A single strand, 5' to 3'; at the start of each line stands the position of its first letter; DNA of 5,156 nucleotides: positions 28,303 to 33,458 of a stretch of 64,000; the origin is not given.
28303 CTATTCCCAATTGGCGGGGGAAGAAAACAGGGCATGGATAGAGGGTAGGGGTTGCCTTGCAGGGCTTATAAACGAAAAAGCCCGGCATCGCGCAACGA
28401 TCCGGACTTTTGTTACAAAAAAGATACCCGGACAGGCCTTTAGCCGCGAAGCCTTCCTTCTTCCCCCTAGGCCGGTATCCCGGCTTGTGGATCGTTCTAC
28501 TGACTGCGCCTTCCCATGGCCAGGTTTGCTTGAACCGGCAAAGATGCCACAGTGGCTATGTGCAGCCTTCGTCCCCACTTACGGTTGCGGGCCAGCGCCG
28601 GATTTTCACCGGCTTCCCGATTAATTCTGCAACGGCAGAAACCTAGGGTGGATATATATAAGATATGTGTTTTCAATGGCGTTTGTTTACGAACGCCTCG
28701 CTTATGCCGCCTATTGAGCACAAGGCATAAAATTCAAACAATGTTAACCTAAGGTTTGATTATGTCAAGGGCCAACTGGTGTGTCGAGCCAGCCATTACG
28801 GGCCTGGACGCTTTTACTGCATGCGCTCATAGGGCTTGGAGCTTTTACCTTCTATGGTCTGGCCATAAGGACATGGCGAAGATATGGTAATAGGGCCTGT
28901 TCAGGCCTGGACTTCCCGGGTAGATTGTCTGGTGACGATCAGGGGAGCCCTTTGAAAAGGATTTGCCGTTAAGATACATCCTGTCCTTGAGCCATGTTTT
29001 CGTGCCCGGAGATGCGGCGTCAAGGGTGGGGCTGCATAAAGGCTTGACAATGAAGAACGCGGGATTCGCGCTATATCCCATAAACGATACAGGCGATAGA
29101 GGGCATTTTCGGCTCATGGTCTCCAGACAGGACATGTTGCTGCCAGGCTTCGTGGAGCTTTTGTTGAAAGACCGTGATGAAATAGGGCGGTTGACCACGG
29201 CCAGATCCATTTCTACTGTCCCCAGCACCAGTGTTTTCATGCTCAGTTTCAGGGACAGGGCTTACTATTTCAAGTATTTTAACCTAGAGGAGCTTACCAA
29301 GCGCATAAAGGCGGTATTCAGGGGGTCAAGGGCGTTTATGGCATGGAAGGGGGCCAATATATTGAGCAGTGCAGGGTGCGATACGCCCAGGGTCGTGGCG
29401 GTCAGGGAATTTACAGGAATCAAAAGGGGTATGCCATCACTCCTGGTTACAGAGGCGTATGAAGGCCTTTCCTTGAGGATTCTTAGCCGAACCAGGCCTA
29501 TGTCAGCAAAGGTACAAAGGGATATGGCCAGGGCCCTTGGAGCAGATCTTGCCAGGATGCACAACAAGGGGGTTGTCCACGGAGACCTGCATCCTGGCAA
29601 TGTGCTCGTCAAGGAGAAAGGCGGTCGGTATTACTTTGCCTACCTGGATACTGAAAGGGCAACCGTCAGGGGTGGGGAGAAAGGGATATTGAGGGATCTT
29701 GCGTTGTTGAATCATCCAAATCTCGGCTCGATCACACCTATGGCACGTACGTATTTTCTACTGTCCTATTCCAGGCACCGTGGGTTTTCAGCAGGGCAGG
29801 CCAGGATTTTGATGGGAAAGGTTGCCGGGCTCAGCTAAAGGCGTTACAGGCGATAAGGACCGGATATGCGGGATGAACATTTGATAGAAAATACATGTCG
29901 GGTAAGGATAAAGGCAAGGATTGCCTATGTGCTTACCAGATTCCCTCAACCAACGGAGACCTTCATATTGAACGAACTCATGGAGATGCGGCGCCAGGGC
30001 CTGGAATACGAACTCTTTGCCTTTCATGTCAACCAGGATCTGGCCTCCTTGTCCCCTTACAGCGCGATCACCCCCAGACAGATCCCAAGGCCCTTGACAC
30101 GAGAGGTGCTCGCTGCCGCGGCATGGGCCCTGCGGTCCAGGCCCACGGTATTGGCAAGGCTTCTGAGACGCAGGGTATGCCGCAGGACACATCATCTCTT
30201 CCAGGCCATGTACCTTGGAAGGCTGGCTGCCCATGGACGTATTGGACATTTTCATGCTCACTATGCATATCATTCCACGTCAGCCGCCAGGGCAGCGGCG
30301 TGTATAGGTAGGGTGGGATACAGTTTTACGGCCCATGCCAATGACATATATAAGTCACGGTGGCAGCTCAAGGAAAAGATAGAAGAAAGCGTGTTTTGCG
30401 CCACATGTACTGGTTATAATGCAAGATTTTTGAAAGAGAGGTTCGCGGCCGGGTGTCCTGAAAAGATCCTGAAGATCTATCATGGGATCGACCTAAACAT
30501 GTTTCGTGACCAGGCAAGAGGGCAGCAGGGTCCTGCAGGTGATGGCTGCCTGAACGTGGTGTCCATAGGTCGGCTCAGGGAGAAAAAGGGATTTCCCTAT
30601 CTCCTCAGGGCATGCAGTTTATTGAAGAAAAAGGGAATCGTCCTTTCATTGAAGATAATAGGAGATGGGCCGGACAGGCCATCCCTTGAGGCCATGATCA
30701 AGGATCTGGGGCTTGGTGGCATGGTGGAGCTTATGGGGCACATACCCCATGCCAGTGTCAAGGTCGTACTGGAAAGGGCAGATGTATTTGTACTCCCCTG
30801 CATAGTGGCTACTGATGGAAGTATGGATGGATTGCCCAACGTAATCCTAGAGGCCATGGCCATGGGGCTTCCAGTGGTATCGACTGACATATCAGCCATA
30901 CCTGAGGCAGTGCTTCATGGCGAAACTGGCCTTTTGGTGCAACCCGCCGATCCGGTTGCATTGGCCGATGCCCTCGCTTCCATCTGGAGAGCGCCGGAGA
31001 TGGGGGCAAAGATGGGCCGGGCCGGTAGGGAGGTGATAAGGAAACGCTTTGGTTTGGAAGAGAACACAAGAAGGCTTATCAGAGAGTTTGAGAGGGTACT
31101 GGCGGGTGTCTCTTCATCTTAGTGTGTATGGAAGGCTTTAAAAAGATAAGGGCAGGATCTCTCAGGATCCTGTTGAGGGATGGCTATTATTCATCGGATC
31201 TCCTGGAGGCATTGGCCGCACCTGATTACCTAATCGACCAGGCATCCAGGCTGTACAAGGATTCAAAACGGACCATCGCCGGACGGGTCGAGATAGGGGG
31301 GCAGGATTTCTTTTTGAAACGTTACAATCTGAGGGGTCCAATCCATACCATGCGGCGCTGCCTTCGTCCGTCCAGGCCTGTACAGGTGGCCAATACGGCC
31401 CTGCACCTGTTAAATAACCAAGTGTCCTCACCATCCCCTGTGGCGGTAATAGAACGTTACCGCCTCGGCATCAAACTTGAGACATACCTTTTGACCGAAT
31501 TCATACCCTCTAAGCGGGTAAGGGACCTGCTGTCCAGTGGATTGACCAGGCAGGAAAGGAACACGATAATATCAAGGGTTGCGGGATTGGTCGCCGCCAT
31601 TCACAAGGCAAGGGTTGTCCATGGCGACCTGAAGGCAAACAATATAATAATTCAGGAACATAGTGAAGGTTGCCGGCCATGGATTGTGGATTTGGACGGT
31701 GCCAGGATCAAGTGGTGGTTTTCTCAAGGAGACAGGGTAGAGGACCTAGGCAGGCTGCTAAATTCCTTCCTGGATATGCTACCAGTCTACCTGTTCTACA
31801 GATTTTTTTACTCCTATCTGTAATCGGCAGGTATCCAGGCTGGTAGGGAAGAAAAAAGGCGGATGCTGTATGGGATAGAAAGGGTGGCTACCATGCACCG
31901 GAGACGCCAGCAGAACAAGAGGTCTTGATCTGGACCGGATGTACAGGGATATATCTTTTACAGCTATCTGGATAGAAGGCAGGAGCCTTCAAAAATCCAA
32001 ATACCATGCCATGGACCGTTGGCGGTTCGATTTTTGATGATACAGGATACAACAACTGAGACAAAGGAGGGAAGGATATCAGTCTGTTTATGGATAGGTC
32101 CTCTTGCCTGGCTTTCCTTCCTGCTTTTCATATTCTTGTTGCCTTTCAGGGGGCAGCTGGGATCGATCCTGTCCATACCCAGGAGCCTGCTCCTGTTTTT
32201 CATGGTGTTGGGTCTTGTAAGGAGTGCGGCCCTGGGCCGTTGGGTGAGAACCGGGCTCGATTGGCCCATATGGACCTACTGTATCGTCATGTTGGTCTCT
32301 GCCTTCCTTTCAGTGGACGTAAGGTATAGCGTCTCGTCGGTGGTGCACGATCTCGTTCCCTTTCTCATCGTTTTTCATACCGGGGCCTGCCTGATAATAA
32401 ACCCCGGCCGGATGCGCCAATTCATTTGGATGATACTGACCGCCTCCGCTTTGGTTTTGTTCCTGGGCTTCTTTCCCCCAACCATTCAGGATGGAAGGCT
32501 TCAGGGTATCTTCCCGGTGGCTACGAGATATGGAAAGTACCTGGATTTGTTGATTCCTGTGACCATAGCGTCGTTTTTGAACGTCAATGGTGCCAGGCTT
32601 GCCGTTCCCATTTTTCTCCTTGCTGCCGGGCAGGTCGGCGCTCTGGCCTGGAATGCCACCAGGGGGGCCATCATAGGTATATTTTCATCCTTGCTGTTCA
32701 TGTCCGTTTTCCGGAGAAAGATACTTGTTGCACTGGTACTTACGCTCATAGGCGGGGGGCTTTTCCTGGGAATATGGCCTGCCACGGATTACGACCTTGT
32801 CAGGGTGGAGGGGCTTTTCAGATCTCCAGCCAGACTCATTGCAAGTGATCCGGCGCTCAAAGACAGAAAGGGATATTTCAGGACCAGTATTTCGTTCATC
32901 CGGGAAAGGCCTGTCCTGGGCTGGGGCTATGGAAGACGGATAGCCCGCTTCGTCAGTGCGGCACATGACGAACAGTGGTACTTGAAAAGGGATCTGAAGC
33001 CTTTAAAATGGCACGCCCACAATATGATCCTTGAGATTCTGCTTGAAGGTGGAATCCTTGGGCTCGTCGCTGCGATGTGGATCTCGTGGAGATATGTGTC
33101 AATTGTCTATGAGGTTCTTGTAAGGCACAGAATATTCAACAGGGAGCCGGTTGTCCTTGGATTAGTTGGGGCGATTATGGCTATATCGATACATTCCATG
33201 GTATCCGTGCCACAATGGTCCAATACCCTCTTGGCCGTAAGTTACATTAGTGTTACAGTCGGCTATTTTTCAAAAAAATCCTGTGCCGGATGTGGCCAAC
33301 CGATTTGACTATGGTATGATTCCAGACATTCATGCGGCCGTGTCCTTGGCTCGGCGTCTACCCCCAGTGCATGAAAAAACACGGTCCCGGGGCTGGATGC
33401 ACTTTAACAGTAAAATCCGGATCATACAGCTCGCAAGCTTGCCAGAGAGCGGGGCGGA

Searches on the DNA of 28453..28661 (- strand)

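Call 21: build_rna_model(alignment_id=A2)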
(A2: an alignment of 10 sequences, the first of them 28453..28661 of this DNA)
Model R1 built from alignment A2 (10 sequences, 230 columns); structure: RNAalifold consensus.
model positions 183; base pairs 37; branch points 3; effective number of sequences 1.9; information 0.59 bits per position. Calibrated on 0.2 Mb of random sequence (short: E-values are rough).
structure used (alignment columns):
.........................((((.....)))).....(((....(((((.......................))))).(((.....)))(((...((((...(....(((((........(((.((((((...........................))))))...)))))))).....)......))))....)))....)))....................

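Call 22: search_with_rna_model(model_id=R1, sources=[L001, L002, L003, L004, L005, L006, L007, L008, L009, L010, L011, L012, L013, L014, L015, L016, L017, L018, L019, L020, L021, L022, L023, L024, L025, L026, L027, L028, L029, L030, L031, L032, L033, L034, L035, L036, L037, L038, L039, L040, L041, L042, L043, L044, L045, L046, L047, L048, L049, L050, L051, L052, L053, L054, L055, L056, L057, L058, L059, L060, L061, L062, L063, L064, L065, L066, L067, L068, L069, L070, L071, L072, L073, L074, L075, L076, L077, L078, L079, L080], max_evalue=0.001)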
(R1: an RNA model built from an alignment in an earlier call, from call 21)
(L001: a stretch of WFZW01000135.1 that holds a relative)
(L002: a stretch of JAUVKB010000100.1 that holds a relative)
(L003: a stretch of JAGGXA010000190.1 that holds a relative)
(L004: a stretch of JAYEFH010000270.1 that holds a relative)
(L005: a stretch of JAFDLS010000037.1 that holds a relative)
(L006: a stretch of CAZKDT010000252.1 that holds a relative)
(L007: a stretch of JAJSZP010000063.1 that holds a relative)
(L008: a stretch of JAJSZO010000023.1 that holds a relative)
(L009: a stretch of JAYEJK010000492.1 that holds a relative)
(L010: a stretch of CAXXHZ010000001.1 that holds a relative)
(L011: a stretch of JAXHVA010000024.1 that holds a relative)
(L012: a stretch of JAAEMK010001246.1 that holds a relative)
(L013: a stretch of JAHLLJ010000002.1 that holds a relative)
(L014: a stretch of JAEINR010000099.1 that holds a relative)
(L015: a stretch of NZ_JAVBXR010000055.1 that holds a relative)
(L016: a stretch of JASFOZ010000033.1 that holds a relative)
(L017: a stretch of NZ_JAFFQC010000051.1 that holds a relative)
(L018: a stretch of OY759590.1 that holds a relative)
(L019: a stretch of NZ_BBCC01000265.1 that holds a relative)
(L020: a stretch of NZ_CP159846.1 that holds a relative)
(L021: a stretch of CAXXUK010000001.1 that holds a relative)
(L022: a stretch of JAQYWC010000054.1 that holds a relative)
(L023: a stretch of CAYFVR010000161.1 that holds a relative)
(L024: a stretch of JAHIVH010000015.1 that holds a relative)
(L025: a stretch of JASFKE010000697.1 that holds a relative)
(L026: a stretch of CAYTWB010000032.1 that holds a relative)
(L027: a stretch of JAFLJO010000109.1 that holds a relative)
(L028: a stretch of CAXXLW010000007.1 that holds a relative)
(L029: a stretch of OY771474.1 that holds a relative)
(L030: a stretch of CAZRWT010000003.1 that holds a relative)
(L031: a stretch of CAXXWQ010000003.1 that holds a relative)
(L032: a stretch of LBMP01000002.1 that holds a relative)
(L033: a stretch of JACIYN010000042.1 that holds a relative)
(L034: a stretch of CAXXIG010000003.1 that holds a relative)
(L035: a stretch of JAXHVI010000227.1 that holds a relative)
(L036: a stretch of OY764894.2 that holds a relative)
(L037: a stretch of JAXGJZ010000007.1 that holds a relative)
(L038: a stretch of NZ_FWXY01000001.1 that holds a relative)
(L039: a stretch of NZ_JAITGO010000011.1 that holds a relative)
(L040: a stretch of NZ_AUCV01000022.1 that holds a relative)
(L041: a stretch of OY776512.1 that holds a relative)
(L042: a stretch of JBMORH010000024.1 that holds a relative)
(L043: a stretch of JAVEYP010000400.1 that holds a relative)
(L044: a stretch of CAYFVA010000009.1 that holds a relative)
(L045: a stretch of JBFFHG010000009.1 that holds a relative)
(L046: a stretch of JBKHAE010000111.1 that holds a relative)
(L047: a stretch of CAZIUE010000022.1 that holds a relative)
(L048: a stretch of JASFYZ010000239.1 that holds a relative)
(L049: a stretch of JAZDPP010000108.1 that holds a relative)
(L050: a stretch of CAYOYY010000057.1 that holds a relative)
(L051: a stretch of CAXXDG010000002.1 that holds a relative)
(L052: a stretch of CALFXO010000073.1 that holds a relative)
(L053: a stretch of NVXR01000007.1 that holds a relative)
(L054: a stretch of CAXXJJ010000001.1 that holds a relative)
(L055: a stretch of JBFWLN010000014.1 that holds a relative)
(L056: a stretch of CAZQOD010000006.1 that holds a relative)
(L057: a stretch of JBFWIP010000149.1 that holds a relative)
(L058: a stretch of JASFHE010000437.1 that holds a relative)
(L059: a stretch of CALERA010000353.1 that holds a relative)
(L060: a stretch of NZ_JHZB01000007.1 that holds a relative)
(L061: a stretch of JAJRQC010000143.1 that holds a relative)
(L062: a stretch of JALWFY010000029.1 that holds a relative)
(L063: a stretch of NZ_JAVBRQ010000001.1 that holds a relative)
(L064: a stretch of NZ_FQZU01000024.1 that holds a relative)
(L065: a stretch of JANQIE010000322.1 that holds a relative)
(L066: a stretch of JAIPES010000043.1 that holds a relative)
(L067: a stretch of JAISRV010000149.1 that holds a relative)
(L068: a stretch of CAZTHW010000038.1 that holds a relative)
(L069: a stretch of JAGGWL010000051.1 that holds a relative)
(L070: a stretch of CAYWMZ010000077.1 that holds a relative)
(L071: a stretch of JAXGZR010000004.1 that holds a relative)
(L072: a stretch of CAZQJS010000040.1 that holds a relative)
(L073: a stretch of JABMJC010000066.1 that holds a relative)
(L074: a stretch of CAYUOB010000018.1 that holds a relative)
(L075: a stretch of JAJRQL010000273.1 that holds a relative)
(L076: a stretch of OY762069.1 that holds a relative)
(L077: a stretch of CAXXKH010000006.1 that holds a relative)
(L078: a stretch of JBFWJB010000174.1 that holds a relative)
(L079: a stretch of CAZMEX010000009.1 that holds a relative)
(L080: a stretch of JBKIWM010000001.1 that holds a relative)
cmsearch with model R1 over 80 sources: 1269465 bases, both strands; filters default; matches with E-value up to 0.001: 104.
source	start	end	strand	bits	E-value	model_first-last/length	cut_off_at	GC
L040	4396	4577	+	182.4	5e-48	1-183/183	no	0.52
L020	4081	4263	+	181.9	7e-48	1-183/183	no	0.54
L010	9472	9657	+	179.7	2.9e-47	1-183/183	no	0.56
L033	4203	4387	+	179.5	3.2e-47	1-183/183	no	0.62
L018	4292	4473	+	179.5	3.2e-47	1-183/183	no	0.58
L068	2098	2282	+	178.9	4.7e-47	1-183/183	no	0.59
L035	4164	4351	+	178.6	5.6e-47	1-183/183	no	0.57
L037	3679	3862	+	175.9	3.3e-46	1-183/183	no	0.59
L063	7874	8056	+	175.8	3.4e-46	1-183/183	no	0.58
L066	7531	7715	+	175.1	5.4e-46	1-183/183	no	0.56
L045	4776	4959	+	174.6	7.5e-46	1-183/183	no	0.56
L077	3962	4143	+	173.8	1.3e-45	1-183/183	no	0.58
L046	386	570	+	173.3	1.7e-45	1-183/183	no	0.56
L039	7731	7913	+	172.9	2.3e-45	1-183/183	no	0.58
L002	227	408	+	170.7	9.1e-45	1-183/183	no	0.47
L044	325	507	+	170.7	9.2e-45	1-183/183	no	0.54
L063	4741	4923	+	170.5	1e-44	1-183/183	no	0.57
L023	8985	9169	+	169.5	2e-44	1-183/183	no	0.62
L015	2309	2491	+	169.1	2.6e-44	1-183/183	no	0.56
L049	9392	9576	+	168.8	3e-44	1-183/183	no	0.58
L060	7765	7947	+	168.7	3.4e-44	1-183/183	no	0.58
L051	4380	4562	+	168.7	3.4e-44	1-183/183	no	0.54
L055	9469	9651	+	168.2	4.5e-44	1-183/183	no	0.53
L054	9646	9829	+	167.8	5.8e-44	1-183/183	no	0.47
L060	7357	7538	-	166.3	1.6e-43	1-183/183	no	0.58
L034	9219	9402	+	165.9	1.9e-43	1-183/183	no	0.59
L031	3688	3869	+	165.7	2.2e-43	1-183/183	no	0.54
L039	4533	4714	+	165.1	3.4e-43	1-183/183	no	0.57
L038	9396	9577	+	164.8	4e-43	1-183/183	no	0.48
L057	43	227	+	163.9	7.4e-43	1-183/183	no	0.6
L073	5782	5964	+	163.3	1e-42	1-183/183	no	0.51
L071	7756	7938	+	162.7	1.6e-42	1-183/183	no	0.5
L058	4222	4407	+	162.5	1.8e-42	1-183/183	no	0.47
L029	9493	9672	+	162.1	2.3e-42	1-183/183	no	0.46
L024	672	860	+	161.1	4.4e-42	1-183/183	no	0.47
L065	209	395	+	159.9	9.2e-42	1-183/183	no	0.52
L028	10841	11030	+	159.8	9.7e-42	1-183/183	no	0.52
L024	326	514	+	159.5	1.2e-41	1-183/183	no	0.43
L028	9394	9606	+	158.7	2e-41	1-183/183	no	0.48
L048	9464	9649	+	158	3.3e-41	1-183/183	no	0.48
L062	3435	3621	+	156.4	8.9e-41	1-183/183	no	0.5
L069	7044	7228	+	156.3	9.3e-41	1-183/183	no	0.44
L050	2381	2566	-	156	1.2e-40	1-183/183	no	0.48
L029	13303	13485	+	156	1.2e-40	1-183/183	no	0.49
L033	3869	4059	-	154.4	3.2e-40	1-183/183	no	0.62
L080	7476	7663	+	154.3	3.4e-40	1-183/183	no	0.55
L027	9477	9661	+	154.3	3.5e-40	1-183/183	no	0.49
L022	9536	9729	+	153.6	5.3e-40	1-183/183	no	0.51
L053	1649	1834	+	153.6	5.4e-40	1-183/183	no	0.45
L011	5583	5771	+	153.3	6.5e-40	1-183/183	no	0.43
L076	9678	9861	+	152.7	9.5e-40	1-183/183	no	0.5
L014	1532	1725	+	152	1.5e-39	1-183/183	no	0.51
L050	2662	2841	+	151.1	2.6e-39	1-183/183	no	0.51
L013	17071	17257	-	151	2.8e-39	1-183/183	no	0.57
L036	9301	9478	+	150.3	4.4e-39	1-183/183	no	0.51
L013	1428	1611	+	150.2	4.6e-39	1-183/183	no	0.6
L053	7470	7667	+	149.9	5.6e-39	1-183/183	no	0.43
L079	9681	9860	+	148.7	1.3e-38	1-183/183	no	0.44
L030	292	476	+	148.4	1.5e-38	1-183/183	no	0.54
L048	8979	9165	-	148.3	1.6e-38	1-183/183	no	0.47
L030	2847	3031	+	147.8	2.2e-38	1-183/183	no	0.55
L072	110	290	+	147.6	2.5e-38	1-183/183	no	0.46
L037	3426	3608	-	146.6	4.9e-38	1-183/183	no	0.56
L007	9648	9839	+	146.4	5.3e-38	1-183/183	no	0.54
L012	6375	6566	+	145.6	9.1e-38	1-183/183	no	0.55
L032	17966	18152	-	145.5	9.9e-38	1-183/183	no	0.58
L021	1420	1603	+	145.3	1.1e-37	1-183/183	no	0.62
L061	1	151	+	145.3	1.1e-37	37-183/183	5'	0.54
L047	1812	1988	-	145.2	1.2e-37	1-183/183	no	0.61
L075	1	151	+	145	1.4e-37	37-183/183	5'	0.54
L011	5242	5433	+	144.5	1.8e-37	1-183/183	no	0.44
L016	1093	1277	+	144.1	2.3e-37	1-183/183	no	0.59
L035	3785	3971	-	143.3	4e-37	1-183/183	no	0.57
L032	1394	1578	+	141.8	1e-36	1-183/183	no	0.62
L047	9263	9455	+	140.7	2.1e-36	1-183/183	no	0.59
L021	17067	17255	-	139.2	5.5e-36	1-183/183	no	0.59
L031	3252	3430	-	138.7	7.4e-36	1-183/183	no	0.56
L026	138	323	+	137.8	1.4e-35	1-183/183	no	0.55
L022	4414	4595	+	137.5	1.7e-35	1-183/183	no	0.55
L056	7377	7559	+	135.6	5.4e-35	1-183/183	no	0.51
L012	12001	12185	+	134.8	9.3e-35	1-183/183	no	0.56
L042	7347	7552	+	130.9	1.1e-33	1-183/183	no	0.63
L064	687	871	+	130.1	1.9e-33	1-183/183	no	0.54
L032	42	192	+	128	7.2e-33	22-166/183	no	0.66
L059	7387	7592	+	127.8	8.1e-33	1-183/183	no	0.66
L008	7357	7567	+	127.3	1.1e-32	1-183/183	no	0.52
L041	2718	2921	+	125.8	2.9e-32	1-183/183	no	0.53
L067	6003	6190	+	125.6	3.4e-32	1-183/183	no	0.52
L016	7639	7838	+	121.1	6e-31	1-183/183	no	0.59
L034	8916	9099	-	109.6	9.8e-28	1-183/183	no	0.6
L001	1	154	+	104.3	3e-26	52-183/183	5'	0.57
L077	18660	18856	+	95.9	6.6e-24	1-183/183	no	0.57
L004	923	1130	+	89.7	3.4e-22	1-183/183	no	0.52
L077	2978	3182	-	82.8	2.9e-20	1-183/183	no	0.55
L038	6899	7213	-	69.3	1.6e-16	1-183/183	no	0.41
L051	757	990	-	68.3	3.2e-16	1-183/183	no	0.5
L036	8914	9170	-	59.2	1.1e-13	1-183/183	no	0.49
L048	3715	4044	-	58.9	1.3e-13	1-183/183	no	0.41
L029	8878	9140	-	57.6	3.1e-13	1-183/183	no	0.46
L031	9581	9778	+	56.2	7.4e-13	1-183/183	no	0.53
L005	1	98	+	54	3e-12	97-183/183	5'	0.55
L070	1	70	+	48.4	1.1e-10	114-183/183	5'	0.46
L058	610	915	-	37.5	1.2e-07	1-183/183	no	0.41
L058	3725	3922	-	37.2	1.4e-07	1-183/183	no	0.51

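Call 55: search_with_rna_model(model_id=R1, sources=[L082, L083], max_evalue=0.01)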
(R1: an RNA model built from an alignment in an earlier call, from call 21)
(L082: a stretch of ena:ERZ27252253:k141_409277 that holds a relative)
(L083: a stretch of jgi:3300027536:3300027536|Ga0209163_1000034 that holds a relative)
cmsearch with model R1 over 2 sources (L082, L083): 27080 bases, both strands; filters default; matches with E-value up to 0.01: 0.
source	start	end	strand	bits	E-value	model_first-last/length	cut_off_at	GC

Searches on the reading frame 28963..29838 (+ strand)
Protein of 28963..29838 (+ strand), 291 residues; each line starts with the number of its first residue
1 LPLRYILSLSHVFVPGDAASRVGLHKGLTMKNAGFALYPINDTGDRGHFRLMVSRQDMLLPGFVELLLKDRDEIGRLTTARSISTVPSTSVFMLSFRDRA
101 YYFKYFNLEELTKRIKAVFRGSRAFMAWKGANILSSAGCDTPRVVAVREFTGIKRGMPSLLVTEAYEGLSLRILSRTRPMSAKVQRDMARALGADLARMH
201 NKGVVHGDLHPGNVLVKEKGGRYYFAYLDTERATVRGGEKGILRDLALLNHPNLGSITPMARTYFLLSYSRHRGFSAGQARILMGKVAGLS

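Call 32: search_protein_families(library=pfam, proteins=[window:28963-29838:+], max_evalue=0.001)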
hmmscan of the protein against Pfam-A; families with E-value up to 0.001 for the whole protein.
window:28963-29838:+ (291 aa): 4 families
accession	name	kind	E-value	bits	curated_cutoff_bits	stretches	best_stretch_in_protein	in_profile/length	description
PF06293.20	Kdo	-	3.4e-14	53.2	21.3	1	97-251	31-188/207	Lipopolysaccharide kinase (Kdo/WaaP) family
PF01636.29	APH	-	2.5e-08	34.4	23.2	0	202-222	168-187/239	Phosphotransferase enzyme family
PF00069.31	Pkinase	-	3.1e-06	27.2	31.7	1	140-220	56-135/263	Protein kinase domain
PF03109.22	ABC1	-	6.7e-05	22.6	22.9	1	159-229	143-210/244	ABC1 atypical kinase-like domain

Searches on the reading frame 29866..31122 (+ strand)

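Call 32: search_protein_families(library=pfam, proteins=[window:29866-31122:+], max_evalue=0.001)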
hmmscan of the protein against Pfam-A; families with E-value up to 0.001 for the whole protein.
window:29866-31122:+ (418 aa): 4 families
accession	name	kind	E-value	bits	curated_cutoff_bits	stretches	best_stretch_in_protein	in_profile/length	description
PF00534.26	Glycos_transf_1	-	1.1e-36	126.4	26.4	1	231-389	18-171/172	Glycosyl transferases group 1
PF13692.12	Glyco_trans_1_4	-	1.9e-36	125.9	27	1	231-374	4-140/142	Glycosyl transferases group 1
PF13439.12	Glyco_transf_4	-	4.3e-07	30.6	28.5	1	31-211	5-169/170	Glycosyltransferase Family 4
PF13524.12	Glyco_trans_1_2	-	4.1e-05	24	25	1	277-404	27-142/144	Glycosyl transferase-like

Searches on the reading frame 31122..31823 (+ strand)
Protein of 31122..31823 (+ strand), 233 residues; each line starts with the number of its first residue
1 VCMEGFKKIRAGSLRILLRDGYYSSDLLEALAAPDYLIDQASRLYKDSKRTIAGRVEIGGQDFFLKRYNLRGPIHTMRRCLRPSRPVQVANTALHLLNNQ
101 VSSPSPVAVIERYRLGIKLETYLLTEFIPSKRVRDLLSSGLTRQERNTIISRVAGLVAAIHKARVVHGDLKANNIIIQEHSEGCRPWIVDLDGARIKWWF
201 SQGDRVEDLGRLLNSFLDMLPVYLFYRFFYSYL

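Call 32: search_protein_families(library=pfam, proteins=[window:31122-31823:+], max_evalue=0.001)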
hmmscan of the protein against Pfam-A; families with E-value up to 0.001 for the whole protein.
window:31122-31823:+ (233 aa): 5 families
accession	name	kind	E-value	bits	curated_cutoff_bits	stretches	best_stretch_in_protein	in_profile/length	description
PF06293.20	Kdo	-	7.2e-13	48.9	21.3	1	96-217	68-191/207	Lipopolysaccharide kinase (Kdo/WaaP) family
PF00069.31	Pkinase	-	2e-08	34.4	31.7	1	118-191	70-142/263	Protein kinase domain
PF01636.29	APH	-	1.3e-06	28.8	23.2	0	164-215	169-212/239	Phosphotransferase enzyme family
PF07714.23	PK_Tyr_Ser-Thr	-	0.00076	19.3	23.1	1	105-180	74-138/258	Protein tyrosine and serine/threonine kinase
PF01163.29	RIO1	-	0.00091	19.3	22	0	123-191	83-148/187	RIO domain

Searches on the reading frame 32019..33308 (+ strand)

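Call 32: search_protein_families(library=pfam, proteins=[window:32019-33308:+], max_evalue=0.001)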
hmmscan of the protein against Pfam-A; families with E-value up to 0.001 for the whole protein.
window:32019-33308:+ (429 aa): 1 family
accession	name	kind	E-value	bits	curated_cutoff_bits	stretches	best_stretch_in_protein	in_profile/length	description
PF04932.20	Wzy_C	-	8.8e-15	55.2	31.7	1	206-351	7-147/149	O-Antigen ligase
